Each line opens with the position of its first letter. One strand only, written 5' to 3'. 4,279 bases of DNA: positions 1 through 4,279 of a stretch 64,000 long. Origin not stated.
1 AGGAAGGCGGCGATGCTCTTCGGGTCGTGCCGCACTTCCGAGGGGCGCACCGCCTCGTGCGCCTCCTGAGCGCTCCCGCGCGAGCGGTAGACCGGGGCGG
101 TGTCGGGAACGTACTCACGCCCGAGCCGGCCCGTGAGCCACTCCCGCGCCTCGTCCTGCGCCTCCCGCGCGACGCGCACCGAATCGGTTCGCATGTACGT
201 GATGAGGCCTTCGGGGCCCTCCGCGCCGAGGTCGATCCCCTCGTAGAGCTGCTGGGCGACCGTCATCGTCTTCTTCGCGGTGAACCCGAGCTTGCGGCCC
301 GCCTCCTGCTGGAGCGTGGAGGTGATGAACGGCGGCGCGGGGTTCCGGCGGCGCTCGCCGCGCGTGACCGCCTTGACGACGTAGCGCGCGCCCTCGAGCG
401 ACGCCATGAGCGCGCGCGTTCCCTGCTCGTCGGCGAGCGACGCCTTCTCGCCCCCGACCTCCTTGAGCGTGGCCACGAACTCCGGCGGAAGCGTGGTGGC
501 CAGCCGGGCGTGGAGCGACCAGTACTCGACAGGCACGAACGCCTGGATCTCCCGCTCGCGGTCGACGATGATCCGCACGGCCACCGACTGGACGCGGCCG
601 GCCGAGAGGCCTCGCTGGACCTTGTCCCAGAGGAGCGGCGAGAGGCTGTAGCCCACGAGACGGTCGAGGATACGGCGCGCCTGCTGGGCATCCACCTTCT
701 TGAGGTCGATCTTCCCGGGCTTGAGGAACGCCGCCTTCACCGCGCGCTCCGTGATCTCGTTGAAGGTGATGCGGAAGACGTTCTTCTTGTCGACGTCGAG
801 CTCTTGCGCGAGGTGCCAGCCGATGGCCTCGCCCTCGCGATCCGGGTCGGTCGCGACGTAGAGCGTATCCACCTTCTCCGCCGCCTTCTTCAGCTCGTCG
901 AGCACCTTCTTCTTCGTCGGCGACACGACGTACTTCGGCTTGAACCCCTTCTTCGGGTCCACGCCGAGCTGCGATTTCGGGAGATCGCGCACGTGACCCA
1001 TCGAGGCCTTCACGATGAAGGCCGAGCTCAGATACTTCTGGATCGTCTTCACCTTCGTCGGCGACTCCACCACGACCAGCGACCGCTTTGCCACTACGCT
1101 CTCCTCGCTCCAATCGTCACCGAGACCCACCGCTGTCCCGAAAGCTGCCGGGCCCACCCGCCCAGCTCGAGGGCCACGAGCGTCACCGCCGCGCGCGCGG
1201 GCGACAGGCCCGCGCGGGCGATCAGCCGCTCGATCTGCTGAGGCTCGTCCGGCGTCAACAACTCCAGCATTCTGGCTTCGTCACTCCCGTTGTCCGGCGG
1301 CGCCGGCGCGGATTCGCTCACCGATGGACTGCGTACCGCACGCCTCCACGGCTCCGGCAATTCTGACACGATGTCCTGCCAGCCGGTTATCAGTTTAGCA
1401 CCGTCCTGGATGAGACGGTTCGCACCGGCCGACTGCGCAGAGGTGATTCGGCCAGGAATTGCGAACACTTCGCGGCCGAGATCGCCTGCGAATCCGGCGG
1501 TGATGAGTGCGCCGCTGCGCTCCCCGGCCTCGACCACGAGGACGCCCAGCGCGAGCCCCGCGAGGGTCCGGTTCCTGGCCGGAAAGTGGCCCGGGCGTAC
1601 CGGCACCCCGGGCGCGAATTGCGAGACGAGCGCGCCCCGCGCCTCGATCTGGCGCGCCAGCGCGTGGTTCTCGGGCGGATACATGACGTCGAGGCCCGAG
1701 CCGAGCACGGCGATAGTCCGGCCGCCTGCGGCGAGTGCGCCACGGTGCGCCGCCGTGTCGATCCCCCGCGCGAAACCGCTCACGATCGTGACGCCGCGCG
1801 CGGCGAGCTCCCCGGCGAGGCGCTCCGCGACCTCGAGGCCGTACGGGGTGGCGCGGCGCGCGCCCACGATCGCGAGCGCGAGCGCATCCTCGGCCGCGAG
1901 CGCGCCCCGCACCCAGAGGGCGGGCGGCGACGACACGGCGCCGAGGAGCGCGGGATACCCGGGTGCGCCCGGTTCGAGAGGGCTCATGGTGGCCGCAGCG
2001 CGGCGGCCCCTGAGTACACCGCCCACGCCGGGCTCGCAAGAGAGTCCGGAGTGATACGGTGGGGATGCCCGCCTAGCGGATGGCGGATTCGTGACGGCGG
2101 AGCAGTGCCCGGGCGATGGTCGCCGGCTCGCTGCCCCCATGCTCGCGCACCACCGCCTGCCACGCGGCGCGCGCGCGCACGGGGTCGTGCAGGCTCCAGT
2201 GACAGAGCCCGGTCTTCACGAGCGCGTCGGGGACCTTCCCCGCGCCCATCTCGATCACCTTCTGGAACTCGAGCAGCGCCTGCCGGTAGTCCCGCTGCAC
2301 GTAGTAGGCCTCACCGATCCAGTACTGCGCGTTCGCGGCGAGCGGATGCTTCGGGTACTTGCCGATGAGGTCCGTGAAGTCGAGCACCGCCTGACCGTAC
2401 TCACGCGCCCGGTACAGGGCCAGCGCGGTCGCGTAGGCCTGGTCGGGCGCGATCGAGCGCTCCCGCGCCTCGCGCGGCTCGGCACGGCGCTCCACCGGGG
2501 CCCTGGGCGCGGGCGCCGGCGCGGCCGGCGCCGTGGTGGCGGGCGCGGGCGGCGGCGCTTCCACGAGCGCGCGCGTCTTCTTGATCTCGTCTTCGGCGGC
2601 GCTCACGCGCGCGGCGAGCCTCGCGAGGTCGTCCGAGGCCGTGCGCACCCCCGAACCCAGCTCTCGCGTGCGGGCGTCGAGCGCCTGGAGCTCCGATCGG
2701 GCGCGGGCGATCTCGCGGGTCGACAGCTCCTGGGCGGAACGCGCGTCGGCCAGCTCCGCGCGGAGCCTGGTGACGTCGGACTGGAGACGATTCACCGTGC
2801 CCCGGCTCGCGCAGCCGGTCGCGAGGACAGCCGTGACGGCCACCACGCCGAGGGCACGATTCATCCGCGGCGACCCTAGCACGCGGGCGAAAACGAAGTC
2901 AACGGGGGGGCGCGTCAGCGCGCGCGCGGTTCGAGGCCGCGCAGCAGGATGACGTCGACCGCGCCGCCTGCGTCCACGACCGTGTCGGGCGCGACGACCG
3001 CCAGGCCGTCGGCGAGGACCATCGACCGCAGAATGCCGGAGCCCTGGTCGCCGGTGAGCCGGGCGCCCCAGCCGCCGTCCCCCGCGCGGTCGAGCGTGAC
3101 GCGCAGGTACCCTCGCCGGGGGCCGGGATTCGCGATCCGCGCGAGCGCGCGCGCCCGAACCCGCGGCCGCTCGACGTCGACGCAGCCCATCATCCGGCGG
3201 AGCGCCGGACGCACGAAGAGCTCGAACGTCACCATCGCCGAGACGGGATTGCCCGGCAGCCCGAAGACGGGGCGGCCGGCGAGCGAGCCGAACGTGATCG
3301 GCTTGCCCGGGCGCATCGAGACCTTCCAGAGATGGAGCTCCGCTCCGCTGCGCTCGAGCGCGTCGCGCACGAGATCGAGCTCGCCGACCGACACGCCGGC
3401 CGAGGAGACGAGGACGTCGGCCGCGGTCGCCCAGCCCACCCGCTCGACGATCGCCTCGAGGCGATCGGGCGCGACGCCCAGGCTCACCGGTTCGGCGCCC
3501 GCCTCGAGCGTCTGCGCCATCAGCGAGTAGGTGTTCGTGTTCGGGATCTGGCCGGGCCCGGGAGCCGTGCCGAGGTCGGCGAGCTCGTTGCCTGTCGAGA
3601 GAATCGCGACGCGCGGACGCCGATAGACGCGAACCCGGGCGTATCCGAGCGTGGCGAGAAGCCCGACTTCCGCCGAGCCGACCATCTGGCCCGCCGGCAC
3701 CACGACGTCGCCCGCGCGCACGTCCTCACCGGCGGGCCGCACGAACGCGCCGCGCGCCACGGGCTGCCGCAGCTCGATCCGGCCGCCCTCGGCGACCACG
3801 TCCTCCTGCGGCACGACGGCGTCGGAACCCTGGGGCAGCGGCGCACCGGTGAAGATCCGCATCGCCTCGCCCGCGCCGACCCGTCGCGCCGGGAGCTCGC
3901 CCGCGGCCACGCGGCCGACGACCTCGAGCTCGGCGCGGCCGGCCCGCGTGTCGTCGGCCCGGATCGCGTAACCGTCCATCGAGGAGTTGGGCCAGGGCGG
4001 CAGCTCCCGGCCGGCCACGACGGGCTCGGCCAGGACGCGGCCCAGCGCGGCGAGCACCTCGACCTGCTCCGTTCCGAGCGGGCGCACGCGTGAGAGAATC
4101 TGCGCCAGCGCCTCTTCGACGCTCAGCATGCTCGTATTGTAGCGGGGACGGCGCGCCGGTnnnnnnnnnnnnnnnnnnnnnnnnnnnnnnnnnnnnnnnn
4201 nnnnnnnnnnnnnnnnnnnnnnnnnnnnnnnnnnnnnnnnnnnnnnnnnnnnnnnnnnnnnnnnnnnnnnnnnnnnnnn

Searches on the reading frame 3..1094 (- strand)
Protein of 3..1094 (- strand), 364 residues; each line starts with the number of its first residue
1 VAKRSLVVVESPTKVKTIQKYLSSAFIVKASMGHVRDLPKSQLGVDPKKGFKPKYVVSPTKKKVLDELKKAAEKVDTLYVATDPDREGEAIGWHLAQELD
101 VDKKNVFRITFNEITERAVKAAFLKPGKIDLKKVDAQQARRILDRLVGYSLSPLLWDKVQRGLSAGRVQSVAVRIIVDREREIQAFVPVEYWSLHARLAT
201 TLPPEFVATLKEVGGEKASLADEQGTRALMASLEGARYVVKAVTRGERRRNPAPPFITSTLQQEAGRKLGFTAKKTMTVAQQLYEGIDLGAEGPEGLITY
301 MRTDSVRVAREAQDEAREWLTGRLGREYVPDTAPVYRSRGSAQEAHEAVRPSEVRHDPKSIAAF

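Call 18: search_protein_families(library=pfam, proteins=[window:3-1094:-], max_evalue=0.00001)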
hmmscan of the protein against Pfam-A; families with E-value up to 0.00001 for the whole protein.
window:3-1094:- (364 aa): 2 families
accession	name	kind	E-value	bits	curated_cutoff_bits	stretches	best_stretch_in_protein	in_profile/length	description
PF01131.25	Topoisom_bac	-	3.3e-61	207.9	35.1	1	129-355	2-225/411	DNA topoisomerase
PF01751.28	Toprim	-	7.6e-24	84.2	23.1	1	6-114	2-96/96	Toprim domain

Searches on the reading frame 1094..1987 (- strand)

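Call 18: search_protein_families(library=pfam, proteins=[window:1094-1987:-], max_evalue=0.00001)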
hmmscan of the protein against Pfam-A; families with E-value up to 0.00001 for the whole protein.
window:1094-1987:- (297 aa): 3 families
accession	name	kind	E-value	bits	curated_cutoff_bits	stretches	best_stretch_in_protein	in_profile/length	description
PF02481.21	DNA_processg_A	-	1.4e-70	237.2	29.6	1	7-201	13-211/212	DNA recombination-mediator protein A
PF17782.7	DprA_WH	-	1.2e-10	41.7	22.9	1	225-285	2-61/61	DprA winged helix domain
PF18306.6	LDcluster4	-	5.8e-06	26.4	26.3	0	38-96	4-63/151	SLOG cluster4 family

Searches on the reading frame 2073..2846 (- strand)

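Call 18: search_protein_families(library=pfam, proteins=[window:2073-2846:-], max_evalue=0.00001)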
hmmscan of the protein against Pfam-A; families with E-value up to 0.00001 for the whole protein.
window:2073-2846:- (257 aa): 3 families
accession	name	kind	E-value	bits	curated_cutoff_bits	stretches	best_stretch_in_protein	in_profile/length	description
PF13432.12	TPR_16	-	1.5e-11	44.9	32.7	1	138-201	1-61/65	Tetratricopeptide repeat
PF13174.12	TPR_6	-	2.8e-10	40.6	26.3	0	173-199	2-28/33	Tetratricopeptide repeat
PF07719.23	TPR_2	-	4e-09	36.3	27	0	171-199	1-29/34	Tetratricopeptide repeat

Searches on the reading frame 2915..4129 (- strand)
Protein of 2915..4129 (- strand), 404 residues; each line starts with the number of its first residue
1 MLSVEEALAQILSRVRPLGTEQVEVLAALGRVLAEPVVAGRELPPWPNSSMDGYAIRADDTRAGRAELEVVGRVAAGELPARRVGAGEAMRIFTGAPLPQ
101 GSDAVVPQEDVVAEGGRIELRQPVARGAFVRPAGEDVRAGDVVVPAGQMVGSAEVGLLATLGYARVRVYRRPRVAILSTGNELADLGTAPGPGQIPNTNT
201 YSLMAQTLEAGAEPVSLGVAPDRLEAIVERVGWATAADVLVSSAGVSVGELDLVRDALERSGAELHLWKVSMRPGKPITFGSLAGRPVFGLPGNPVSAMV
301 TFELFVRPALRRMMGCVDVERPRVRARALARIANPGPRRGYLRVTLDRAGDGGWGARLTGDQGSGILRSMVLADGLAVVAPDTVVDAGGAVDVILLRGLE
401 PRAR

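Call 18: search_protein_families(library=pfam, proteins=[window:2915-4129:-], max_evalue=0.00001)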
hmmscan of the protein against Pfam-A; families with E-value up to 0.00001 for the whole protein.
window:2915-4129:- (404 aa): 3 families
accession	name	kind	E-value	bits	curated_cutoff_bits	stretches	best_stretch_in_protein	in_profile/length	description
PF03453.22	MoeA_N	-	1.2e-49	168.5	30.8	1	2-162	1-160/160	MoeA N-terminal region (domain I and II)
PF00994.29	MoCF_biosynth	-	3.1e-32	111.7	26.6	1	175-311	1-143/144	Probable molybdopterin binding domain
PF03454.20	MoeA_C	-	3.6e-16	59.6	22.1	1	325-396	1-72/72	MoeA C-terminal region (domain IV)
